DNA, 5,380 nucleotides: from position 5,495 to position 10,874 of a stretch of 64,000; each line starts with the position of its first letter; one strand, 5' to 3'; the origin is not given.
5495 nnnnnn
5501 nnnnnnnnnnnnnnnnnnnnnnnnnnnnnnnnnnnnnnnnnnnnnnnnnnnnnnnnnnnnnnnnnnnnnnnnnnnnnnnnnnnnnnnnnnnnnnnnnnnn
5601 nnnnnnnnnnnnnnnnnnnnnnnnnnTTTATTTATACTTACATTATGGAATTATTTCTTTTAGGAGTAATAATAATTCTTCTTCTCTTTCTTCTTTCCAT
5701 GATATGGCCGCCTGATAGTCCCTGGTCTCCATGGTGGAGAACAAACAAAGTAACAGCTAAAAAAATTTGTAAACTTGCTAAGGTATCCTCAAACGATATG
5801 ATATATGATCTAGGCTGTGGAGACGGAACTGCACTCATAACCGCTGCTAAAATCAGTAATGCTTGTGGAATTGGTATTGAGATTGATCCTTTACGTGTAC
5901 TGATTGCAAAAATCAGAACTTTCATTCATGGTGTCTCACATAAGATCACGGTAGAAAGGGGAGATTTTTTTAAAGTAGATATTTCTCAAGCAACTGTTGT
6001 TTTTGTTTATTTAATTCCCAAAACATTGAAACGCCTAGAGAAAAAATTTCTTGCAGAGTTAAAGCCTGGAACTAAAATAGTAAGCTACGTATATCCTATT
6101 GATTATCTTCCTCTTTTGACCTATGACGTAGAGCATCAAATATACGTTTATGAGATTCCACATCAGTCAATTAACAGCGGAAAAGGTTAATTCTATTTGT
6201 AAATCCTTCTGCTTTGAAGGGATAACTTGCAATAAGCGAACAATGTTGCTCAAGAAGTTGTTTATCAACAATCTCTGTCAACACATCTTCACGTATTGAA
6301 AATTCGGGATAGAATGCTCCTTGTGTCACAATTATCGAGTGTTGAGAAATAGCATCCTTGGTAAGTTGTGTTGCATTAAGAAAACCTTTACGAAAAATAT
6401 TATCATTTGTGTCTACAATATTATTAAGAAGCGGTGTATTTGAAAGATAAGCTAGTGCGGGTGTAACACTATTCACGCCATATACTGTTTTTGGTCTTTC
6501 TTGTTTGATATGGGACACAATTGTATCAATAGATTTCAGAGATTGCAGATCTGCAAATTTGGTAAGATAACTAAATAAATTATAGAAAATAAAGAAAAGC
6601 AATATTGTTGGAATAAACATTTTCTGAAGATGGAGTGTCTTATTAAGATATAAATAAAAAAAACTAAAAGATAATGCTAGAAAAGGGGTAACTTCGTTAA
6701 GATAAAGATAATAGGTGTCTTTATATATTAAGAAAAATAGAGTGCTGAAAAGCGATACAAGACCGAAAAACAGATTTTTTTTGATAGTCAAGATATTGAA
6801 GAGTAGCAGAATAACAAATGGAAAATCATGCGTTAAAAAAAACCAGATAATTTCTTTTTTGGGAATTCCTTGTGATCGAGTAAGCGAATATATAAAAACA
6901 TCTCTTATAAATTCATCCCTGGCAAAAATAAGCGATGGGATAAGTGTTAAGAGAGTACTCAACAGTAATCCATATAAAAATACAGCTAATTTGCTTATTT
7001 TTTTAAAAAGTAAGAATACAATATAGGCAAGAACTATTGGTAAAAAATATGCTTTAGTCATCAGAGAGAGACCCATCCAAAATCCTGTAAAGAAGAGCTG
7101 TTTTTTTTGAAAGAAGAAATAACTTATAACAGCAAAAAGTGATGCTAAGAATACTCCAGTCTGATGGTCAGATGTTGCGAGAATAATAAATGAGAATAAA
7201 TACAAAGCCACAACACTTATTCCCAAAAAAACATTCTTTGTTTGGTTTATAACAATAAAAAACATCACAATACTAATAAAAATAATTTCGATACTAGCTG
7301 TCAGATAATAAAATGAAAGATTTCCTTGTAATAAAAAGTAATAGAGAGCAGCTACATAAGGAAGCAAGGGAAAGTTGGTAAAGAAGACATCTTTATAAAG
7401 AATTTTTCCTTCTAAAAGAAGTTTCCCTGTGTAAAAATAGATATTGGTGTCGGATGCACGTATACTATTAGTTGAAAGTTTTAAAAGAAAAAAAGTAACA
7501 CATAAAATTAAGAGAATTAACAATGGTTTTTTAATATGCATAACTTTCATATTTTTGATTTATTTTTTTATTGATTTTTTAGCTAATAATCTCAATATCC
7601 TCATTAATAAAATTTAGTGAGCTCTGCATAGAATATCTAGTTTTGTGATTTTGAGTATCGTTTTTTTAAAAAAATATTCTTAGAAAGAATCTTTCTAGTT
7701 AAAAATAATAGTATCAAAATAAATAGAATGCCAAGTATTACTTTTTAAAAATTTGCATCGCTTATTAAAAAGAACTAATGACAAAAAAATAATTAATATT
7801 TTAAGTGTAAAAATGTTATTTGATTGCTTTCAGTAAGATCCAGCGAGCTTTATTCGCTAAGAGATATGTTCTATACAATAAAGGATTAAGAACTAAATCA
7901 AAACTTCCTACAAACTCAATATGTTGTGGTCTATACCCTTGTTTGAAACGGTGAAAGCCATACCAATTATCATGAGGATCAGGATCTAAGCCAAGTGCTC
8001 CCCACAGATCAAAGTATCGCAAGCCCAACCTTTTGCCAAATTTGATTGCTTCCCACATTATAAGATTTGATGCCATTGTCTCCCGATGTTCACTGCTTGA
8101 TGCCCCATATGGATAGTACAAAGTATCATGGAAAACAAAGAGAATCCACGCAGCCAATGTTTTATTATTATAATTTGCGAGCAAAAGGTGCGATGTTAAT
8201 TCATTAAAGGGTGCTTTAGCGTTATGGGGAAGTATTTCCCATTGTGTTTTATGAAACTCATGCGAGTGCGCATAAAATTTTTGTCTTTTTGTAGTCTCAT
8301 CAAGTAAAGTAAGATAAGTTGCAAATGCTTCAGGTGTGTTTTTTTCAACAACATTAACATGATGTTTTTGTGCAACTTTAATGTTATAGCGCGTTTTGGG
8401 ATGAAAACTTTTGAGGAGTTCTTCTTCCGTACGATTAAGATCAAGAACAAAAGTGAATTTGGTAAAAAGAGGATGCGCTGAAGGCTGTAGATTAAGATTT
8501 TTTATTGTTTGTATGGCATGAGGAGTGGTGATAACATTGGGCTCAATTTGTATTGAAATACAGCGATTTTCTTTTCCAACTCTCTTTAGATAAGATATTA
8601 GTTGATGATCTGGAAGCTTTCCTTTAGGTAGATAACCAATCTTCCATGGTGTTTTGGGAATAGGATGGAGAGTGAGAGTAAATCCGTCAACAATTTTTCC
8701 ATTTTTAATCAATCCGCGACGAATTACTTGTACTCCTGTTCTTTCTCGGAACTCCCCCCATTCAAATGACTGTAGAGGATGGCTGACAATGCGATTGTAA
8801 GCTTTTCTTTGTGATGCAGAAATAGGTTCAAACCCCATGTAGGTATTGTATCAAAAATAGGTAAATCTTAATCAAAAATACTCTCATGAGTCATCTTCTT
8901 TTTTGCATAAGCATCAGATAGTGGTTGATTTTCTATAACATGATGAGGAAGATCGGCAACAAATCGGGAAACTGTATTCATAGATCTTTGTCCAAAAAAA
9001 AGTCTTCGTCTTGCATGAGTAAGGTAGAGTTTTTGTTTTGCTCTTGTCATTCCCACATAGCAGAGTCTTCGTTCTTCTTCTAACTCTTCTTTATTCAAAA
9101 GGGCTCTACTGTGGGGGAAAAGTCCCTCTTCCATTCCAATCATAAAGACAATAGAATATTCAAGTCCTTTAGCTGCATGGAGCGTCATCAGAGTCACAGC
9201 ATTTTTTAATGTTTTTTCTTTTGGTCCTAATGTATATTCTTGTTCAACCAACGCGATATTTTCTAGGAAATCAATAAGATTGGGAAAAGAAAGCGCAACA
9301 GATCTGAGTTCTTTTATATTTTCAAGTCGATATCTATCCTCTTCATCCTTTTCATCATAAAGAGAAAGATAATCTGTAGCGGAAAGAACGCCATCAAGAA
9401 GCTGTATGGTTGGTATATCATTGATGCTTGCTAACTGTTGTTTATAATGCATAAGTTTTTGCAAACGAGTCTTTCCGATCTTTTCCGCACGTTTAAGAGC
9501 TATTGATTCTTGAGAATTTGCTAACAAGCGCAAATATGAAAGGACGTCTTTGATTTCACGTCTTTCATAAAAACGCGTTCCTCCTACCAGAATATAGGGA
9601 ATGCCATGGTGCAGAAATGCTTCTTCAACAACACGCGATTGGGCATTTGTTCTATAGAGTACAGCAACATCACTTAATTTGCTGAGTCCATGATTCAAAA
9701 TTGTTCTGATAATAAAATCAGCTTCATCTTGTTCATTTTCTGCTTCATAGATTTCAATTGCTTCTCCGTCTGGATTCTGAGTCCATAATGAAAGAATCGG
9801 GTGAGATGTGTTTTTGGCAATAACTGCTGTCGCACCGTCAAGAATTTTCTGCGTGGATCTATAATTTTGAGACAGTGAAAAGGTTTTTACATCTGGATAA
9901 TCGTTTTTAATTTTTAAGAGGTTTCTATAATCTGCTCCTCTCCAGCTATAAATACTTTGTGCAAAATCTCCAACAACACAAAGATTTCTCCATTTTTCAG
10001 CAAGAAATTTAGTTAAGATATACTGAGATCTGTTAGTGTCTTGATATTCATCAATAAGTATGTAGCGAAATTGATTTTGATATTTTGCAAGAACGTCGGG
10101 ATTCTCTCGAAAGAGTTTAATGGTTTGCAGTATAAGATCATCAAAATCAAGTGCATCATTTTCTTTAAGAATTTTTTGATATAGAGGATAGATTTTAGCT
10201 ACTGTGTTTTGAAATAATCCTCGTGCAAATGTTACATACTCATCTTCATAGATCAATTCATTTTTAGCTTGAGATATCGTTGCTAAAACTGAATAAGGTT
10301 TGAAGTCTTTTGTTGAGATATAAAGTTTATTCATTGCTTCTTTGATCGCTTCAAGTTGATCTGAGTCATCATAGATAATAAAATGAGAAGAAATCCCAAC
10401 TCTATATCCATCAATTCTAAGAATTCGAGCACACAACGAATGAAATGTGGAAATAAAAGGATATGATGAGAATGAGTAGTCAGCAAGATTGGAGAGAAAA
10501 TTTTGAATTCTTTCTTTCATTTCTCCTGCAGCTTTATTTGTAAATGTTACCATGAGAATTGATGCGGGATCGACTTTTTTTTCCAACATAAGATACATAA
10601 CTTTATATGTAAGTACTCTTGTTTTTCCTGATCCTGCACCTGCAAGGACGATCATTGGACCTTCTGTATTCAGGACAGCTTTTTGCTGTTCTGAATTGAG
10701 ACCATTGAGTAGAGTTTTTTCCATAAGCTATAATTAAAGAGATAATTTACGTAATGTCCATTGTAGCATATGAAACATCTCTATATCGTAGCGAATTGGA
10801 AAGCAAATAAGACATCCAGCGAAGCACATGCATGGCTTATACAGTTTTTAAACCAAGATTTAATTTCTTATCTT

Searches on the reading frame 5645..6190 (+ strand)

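Call 9: search_protein_families(library=pfam, proteins=[window:5645-6190:+], max_evalue=0.001)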
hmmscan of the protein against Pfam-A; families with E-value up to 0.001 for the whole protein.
window:5645-6190:+ (181 aa): 5 families
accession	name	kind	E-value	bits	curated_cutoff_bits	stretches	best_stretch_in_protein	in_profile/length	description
PF13847.12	Methyltransf_31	-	3.1e-06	27.4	27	1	49-113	3-70/145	Methyltransferase domain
PF08123.19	DOT1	-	6.1e-06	26.4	23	1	39-147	32-156/205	Histone methylation protein DOT1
PF06325.19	PrmA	-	7.3e-06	26.1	22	1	48-146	160-257/296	Ribosomal protein L11 methyltransferase (PrmA)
PF13649.12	Methyltransf_25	-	8e-05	23.7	27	1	53-128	1-74/97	Methyltransferase domain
PF00891.24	Methyltransf_2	-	0.00017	21.5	22.3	1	34-121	47-133/210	O-methyltransferase domain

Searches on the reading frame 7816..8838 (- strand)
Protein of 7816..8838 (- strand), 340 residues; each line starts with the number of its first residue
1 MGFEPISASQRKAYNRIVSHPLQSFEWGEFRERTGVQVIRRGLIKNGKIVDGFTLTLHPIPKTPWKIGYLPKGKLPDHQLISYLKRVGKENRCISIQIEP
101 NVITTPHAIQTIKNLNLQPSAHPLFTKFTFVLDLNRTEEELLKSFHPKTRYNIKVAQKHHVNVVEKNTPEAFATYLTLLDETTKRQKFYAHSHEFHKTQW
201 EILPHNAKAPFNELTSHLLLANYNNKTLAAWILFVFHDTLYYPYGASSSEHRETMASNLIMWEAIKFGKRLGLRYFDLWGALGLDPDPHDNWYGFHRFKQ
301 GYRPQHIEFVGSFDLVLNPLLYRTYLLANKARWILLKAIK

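Call 9: search_protein_families(library=pfam, proteins=[window:7816-8838:-], max_evalue=0.001)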
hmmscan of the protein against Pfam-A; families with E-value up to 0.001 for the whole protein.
window:7816-8838:- (340 aa): 2 families
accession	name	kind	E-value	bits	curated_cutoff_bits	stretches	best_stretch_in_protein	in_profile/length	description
PF02388.22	FemAB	-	3.2e-33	115.6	24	2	223-330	302-406/406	FemAB family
PF13480.13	Acetyltransf_6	-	3.2e-10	40.8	22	1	150-280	8-136/143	Acetyltransferase (GNAT) domain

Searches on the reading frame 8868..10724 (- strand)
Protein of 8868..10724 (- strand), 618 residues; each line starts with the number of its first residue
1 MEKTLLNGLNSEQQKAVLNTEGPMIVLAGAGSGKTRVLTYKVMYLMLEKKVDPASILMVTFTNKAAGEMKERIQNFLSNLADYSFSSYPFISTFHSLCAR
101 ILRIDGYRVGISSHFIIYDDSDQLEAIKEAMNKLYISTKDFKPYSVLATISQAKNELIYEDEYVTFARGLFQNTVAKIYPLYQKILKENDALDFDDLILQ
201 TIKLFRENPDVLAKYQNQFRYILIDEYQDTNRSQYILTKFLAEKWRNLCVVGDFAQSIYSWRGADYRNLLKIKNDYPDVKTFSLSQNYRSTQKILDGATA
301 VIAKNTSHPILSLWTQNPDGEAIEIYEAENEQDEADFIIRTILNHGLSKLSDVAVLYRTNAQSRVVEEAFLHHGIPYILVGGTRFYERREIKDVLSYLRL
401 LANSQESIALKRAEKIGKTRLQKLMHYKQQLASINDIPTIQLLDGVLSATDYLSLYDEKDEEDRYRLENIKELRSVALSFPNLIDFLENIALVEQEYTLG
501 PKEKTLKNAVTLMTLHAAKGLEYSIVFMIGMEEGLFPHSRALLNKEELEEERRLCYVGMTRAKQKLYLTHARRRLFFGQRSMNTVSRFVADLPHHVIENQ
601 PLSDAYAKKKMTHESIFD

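Call 9: search_protein_families(library=pfam, proteins=[window:8868-10724:-], max_evalue=0.001)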
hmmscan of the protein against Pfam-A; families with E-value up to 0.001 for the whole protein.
window:8868-10724:- (618 aa): 6 families
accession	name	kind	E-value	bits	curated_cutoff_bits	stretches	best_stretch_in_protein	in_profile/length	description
PF00580.27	UvrD-helicase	-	5.6e-88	295.6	23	1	9-277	1-271/271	UvrD/REP helicase N-terminal domain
PF13361.12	UvrD_C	-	1.3e-65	222.5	25.6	2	283-430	2-156/350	UvrD-like helicase C-terminal domain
PF13245.12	AAA_19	-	1e-21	77.9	25.1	1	13-260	1-132/134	AAA domain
PF13538.12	UvrD_C_2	-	5.4e-10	39.4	27.4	1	510-569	2-52/52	UvrD-like helicase C-terminal domain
PF01443.25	Viral_helicase1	-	4e-05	24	21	0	542-568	196-226/228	Viral superfamily 1 RNA helicase core domain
PF13604.12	AAA_30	-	0.00022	21.4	27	0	9-74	2-67/191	AAA domain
